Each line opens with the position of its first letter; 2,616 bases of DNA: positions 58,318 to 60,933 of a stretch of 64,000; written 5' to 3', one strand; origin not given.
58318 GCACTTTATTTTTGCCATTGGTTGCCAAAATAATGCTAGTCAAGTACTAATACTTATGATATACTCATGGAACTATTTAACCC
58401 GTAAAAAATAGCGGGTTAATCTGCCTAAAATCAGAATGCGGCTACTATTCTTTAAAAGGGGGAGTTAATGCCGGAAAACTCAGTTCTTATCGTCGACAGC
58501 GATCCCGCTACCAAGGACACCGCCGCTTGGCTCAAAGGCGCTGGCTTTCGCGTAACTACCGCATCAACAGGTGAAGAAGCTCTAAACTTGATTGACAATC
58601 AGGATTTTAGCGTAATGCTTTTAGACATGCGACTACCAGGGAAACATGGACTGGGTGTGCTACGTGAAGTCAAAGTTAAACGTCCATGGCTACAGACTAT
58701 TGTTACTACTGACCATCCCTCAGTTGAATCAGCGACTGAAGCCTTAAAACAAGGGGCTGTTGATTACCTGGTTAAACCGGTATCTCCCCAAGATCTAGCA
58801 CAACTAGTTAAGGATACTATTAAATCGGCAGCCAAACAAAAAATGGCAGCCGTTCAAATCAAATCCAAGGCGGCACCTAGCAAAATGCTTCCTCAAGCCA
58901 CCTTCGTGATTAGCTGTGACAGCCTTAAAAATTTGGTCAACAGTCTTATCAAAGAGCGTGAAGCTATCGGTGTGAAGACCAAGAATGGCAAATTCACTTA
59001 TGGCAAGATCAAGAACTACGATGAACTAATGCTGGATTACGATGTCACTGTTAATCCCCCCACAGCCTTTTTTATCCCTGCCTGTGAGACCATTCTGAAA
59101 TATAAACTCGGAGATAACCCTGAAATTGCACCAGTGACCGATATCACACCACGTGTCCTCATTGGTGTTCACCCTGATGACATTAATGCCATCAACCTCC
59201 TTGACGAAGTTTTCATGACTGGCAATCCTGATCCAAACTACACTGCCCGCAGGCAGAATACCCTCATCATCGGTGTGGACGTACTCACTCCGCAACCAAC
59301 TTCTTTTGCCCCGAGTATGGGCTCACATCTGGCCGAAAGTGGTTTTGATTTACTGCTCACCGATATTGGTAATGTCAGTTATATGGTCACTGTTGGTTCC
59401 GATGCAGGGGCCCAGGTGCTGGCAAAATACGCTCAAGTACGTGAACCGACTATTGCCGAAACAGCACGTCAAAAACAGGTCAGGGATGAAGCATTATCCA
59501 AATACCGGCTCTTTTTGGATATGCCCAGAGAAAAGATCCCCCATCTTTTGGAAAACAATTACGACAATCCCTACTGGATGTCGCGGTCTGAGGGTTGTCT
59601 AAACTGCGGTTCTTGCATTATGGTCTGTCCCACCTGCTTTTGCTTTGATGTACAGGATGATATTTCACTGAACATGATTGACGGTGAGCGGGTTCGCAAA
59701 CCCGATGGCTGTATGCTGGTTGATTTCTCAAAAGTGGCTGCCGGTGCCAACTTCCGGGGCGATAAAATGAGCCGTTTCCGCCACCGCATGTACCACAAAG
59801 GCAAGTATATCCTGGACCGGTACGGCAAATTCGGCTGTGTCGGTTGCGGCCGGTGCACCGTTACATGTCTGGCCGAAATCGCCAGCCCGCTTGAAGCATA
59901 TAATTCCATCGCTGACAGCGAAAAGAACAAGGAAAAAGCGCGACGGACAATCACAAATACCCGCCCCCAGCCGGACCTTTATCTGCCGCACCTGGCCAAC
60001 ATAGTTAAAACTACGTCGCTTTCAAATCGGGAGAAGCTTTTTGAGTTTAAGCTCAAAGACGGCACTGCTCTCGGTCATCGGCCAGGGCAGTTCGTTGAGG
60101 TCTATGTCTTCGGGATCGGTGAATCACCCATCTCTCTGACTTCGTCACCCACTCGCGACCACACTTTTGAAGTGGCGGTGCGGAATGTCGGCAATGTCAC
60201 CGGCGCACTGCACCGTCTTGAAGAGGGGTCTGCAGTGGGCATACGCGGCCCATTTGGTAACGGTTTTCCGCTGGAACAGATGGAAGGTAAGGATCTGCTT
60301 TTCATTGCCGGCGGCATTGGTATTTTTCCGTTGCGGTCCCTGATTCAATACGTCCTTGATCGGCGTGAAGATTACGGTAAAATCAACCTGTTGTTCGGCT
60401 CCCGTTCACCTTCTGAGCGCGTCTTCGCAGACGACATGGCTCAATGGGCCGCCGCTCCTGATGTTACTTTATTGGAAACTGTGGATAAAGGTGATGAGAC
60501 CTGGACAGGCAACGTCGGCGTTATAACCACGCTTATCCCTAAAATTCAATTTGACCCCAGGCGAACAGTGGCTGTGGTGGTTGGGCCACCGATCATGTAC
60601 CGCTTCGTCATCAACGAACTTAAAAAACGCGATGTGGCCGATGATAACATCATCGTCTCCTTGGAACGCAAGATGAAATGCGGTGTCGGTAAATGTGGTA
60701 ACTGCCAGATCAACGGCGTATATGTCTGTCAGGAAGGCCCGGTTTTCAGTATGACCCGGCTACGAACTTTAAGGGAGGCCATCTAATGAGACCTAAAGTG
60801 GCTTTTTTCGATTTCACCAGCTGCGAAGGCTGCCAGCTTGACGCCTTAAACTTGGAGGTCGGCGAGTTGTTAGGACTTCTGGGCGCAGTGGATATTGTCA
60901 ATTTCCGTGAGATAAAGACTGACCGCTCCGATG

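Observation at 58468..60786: A response-regulator receiver domain is fused to the beta/gamma diaphorase subunit of a [NiFe] hydrogenase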

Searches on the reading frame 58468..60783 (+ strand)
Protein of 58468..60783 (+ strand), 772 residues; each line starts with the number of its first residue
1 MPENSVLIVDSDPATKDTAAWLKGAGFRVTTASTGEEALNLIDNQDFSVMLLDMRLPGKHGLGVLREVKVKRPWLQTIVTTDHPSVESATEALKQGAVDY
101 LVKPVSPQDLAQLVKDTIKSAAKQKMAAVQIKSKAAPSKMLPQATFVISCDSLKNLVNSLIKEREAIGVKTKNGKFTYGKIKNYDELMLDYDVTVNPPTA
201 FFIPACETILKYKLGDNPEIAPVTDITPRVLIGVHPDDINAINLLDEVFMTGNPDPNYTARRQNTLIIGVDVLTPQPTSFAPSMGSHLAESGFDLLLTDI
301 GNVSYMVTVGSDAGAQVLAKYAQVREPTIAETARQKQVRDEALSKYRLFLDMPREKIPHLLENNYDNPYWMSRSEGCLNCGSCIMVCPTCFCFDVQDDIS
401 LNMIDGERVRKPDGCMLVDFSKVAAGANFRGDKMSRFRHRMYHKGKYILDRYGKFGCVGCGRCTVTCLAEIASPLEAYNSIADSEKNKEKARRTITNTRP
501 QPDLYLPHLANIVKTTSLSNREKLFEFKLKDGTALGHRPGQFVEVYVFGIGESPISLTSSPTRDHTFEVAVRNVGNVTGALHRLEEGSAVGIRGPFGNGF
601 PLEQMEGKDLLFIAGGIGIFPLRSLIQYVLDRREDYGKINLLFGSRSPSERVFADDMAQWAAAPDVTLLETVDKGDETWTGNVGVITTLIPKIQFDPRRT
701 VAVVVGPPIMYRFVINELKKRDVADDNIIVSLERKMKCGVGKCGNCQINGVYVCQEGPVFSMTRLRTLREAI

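Call 3: search_protein_families(library=pfam, proteins=[window:58468-60783:+], max_evalue=0.01)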
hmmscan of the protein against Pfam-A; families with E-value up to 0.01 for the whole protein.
window:58468-60783:+ (772 aa): 7 families
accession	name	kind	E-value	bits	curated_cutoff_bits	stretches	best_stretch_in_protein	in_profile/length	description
PF17179.9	Fer4_22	-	7.2e-30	104.2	27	1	377-471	2-95/95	4Fe-4S dicluster domain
PF00072.30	Response_reg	-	1.6e-22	80.2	30.2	1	6-114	1-110/111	Response regulator receiver domain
PF00175.26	NAD_binding_1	-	1.5e-12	48.6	22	1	612-714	1-107/109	Oxidoreductase NAD-binding domain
PF10418.14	DHODB_Fe-S_bind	-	7.2e-09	35.7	23.9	1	733-765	1-40/41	Iron-sulfur cluster binding domain of dihydroorotate dehydrogenase B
PF00970.30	FAD_binding_6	-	1.2e-06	29.2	21.1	1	511-598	3-96/99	Oxidoreductase FAD-binding domain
PF12838.12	Fer4_7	-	1.5e-05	25.8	27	1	367-389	28-50/52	4Fe-4S dicluster domain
PF13187.11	Fer4_9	-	0.0018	18.7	27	0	376-389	36-49/52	4Fe-4S dicluster domain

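Call 5: search_protein_families(library=ncbifam, proteins=[window:58468-60783:+], max_evalue=0.001)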
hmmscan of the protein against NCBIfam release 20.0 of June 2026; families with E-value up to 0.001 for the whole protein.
window:58468-60783:+ (772 aa): 116 families (the best 25 are shown)
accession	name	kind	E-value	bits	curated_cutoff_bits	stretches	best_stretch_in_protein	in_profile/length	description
NF006220.0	PRK08345.1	subfamily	8.4e-79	264.9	395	1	503-762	6-284/294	cytochrome-c3 hydrogenase subunit gamma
TIGR02911.1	sulfite_red_B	equivalog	1.5e-64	217.7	288.6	1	505-768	3-259/261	anaerobic sulfite reductase subunit AsrB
NF040830.1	sulfhyd_ShyC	equivalog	5e-62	209.7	600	1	505-762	4-278/288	NAD(P)-dependent hydrogenase/sulfhydrogenase 2 subunit gamma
NF040835.1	sulfhyd_HydG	equivalog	8.5e-62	209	650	1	499-762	9-281/292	NADPH-dependent hydrogenase/sulfhydrogenase 1 subunit gamma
NF040829.1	sulfhyd_ShyB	equivalog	7.5e-61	206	690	1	150-472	8-321/334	NAD(P)-dependent hydrogenase/sulfhydrogenase 2 subunit beta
NF040833.1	sulfhyd_HydB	equivalog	7.2e-52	176.4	750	1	169-472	28-327/367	NADPH-dependent hydrogenase/sulfhydrogenase 1 subunit beta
NF000796.0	PRK00054.1-1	equivalog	1.2e-46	159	224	1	511-766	7-236/254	dihydroorotate dehydrogenase electron transfer subunit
TIGR02910.1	sulfite_red_A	equivalog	2.4e-32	112.5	323.15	1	173-471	38-317/334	anaerobic sulfite reductase subunit AsrA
NF000798.0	PRK00054.1-3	equivalog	1.4e-24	87.1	219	1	521-762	17-239/244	dihydroorotate dehydrogenase electron transfer subunit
NF000799.0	PRK00054.1-4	equivalog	2.3e-21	76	314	1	524-763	19-254/258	dihydroorotate dehydrogenase electron transfer subunit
NF009414.0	PRK12778.1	equivalog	3.1e-21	75.3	1103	1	512-761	4-244/752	bifunctional dihydroorotate dehydrogenase B NAD binding subunit/NADPH-dependent glutamate synthase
NF041946.1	LuxO_transreg_Vib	equivalog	6.9e-21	74.5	800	1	20-134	14-128/463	quorum-sensing sigma-54 dependent transcriptional regulator LuxO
NF004862.0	PRK06222.1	subfamily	1.7e-20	73.7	220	1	511-761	3-244/281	sulfide/dihydroorotate dehydrogenase-like FAD/NAD-binding protein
NF007689.0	PRK10365.1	equivalog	9.7e-19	67.5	760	1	6-129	8-129/441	sigma-54-dependent response regulator transcription factor ZraR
NF040749.1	tetrathio_RR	equivalog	4e-18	65.8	290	1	7-171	3-164/191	tetrathionate respiration response regulator TtrR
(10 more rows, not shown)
